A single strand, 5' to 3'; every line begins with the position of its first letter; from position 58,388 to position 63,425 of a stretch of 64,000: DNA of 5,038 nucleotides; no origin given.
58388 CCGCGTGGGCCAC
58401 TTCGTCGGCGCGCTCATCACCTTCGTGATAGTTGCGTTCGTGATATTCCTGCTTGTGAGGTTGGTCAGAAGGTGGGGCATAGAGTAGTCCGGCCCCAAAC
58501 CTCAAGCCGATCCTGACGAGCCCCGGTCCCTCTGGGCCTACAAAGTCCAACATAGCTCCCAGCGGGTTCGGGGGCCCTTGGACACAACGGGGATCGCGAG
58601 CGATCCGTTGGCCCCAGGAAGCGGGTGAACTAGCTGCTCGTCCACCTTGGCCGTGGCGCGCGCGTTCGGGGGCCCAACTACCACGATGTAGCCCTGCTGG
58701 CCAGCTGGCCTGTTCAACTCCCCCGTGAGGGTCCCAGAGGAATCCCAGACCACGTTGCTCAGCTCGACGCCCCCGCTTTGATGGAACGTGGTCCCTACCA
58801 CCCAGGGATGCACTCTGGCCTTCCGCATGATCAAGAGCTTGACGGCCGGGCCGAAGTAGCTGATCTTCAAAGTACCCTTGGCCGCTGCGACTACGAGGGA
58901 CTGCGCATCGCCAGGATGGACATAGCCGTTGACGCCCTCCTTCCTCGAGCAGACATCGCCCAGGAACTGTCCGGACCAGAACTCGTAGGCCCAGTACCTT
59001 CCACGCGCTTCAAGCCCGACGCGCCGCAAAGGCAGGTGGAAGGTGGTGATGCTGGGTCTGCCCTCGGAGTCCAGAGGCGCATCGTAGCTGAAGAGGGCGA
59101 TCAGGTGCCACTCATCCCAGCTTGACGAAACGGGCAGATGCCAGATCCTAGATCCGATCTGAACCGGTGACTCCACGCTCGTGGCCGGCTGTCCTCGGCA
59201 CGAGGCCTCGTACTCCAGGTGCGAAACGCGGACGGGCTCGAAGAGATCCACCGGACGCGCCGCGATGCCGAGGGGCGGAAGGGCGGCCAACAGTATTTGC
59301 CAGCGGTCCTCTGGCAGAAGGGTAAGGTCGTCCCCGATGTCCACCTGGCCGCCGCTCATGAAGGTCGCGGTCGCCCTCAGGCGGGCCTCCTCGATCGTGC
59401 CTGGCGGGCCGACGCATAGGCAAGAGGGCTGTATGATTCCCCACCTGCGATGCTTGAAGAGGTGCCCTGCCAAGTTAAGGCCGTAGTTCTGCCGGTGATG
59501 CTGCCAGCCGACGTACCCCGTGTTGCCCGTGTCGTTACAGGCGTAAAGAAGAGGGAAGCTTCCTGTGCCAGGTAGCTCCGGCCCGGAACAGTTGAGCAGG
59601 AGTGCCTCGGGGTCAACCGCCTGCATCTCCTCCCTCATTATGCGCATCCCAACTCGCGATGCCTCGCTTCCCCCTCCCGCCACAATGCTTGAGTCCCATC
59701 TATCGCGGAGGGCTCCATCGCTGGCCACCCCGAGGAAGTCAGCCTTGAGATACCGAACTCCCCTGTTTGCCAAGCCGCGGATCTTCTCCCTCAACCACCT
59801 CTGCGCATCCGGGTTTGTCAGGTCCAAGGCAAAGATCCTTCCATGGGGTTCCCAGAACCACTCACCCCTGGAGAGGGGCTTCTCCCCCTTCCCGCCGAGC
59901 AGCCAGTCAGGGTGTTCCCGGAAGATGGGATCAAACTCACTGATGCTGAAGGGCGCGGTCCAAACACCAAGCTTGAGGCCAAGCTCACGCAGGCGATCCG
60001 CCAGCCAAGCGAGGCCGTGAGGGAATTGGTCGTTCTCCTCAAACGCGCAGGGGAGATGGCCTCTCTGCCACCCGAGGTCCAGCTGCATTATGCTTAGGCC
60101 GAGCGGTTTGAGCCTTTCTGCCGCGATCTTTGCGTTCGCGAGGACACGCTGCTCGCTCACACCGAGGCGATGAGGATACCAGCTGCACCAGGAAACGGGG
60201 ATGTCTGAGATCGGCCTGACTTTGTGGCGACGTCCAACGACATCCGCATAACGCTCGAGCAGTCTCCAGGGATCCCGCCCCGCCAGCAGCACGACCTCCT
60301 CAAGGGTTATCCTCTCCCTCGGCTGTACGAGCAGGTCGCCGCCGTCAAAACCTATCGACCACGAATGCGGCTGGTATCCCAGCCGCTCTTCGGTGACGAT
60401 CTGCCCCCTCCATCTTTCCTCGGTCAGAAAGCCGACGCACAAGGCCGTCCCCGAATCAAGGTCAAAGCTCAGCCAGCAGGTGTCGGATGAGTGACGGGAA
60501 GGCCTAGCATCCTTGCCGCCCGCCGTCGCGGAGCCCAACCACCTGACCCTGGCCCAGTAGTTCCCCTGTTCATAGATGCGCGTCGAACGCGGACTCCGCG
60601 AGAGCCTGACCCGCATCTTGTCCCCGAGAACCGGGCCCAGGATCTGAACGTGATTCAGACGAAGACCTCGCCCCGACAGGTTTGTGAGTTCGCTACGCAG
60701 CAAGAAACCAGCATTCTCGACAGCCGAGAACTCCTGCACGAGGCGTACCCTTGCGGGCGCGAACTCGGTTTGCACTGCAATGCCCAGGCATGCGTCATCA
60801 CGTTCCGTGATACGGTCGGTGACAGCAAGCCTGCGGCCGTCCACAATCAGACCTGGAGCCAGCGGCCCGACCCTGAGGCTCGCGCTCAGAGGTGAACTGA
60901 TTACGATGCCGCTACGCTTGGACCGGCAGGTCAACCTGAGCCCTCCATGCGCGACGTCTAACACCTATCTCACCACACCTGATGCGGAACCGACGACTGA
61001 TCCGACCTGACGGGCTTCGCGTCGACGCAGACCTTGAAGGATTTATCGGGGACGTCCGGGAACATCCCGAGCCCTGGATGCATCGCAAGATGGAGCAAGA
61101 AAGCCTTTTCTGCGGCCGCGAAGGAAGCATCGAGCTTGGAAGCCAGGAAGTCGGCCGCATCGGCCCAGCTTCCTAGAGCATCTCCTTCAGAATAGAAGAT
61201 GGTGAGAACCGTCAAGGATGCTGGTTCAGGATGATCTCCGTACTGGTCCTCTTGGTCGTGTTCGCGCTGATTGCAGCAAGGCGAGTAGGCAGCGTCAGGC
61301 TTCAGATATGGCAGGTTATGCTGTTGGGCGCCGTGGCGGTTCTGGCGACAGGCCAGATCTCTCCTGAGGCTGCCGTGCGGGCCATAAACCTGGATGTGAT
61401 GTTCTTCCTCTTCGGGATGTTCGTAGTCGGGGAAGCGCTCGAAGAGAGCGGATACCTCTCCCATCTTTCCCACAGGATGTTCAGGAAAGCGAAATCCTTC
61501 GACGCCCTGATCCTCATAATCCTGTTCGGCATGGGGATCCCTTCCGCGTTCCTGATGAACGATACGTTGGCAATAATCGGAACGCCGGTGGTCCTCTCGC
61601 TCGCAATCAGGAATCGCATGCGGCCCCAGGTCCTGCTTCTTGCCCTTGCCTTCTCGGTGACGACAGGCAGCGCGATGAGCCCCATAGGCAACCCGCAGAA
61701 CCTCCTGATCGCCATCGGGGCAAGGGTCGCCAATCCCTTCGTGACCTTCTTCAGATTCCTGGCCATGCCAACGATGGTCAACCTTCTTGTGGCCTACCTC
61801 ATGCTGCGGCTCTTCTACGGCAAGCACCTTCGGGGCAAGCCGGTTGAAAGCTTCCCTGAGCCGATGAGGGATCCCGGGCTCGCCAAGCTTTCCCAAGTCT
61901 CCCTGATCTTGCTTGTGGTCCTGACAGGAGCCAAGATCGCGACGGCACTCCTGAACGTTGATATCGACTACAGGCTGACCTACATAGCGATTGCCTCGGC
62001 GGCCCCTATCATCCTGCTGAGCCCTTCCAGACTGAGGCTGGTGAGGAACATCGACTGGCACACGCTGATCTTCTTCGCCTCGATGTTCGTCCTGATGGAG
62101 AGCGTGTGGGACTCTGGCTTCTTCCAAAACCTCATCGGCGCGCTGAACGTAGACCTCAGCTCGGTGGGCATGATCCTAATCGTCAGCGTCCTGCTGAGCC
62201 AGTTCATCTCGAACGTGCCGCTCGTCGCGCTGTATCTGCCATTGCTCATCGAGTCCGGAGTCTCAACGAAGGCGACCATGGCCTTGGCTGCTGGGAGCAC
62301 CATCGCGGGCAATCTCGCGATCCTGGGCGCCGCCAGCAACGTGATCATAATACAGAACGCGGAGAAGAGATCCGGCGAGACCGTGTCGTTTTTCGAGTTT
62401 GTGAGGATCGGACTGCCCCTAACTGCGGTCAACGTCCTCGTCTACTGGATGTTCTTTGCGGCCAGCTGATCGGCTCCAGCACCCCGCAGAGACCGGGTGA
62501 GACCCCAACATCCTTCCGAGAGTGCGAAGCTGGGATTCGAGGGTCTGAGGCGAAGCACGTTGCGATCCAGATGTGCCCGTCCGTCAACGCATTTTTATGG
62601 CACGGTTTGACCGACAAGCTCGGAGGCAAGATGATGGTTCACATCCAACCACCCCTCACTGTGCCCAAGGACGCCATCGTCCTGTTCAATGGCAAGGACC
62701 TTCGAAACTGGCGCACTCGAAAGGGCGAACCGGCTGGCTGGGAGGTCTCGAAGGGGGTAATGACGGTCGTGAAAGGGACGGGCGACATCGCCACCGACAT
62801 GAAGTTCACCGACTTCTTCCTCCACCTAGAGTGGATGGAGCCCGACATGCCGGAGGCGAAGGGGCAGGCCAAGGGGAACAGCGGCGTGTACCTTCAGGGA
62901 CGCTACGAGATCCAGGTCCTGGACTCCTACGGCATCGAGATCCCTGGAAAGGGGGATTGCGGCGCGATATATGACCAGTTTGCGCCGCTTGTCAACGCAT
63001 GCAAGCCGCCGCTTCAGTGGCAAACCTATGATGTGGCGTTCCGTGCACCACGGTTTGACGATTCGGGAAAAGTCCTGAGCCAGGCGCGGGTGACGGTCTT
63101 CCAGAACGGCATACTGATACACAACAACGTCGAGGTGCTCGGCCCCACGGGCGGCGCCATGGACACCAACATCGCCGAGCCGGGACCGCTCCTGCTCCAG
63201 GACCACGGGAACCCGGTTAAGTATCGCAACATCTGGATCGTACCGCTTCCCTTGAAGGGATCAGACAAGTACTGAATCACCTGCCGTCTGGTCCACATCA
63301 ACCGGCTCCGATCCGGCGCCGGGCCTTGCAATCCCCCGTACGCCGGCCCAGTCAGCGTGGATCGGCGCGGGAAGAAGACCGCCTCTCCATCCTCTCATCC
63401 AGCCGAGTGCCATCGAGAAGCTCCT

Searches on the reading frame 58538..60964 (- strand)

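Call 51: search_protein_families(library=pfam, proteins=[window:58538-60964:-], max_evalue=0.0001)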
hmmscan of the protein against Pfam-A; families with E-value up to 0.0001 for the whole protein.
window:58538-60964:- (808 aa): 1 family
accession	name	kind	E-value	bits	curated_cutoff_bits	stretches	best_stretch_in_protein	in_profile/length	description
PF02065.24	Melibiase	-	2.4e-09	37.1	27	1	285-409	67-190/347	Melibiase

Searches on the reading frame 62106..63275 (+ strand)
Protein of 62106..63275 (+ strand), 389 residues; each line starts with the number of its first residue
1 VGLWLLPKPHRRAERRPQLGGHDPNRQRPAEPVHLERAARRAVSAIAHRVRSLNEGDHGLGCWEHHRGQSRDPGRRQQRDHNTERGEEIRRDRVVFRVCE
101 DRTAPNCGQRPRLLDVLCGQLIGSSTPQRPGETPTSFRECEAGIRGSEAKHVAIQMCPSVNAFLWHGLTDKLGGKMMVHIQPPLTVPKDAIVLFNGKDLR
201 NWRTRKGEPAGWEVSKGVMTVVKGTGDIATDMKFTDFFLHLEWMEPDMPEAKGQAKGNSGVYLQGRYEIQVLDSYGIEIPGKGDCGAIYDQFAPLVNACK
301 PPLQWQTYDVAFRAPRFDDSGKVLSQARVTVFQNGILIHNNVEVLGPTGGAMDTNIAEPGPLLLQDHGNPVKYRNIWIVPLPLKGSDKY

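Call 51: search_protein_families(library=pfam, proteins=[window:62106-63275:+], max_evalue=0.0001)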
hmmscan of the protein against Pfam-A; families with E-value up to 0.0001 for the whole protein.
window:62106-63275:+ (389 aa): 2 families
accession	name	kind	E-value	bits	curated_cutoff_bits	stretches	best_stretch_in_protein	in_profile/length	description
PF06439.18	3keto-disac_hyd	-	8.5e-44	150.3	26.8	1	190-378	2-186/187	3-keto-disaccharide hydrolase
PF25641.1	Head_fiber_dimeric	-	3e-05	24.2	30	1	186-233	9-57/61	Head fiber dimeric protein-like domain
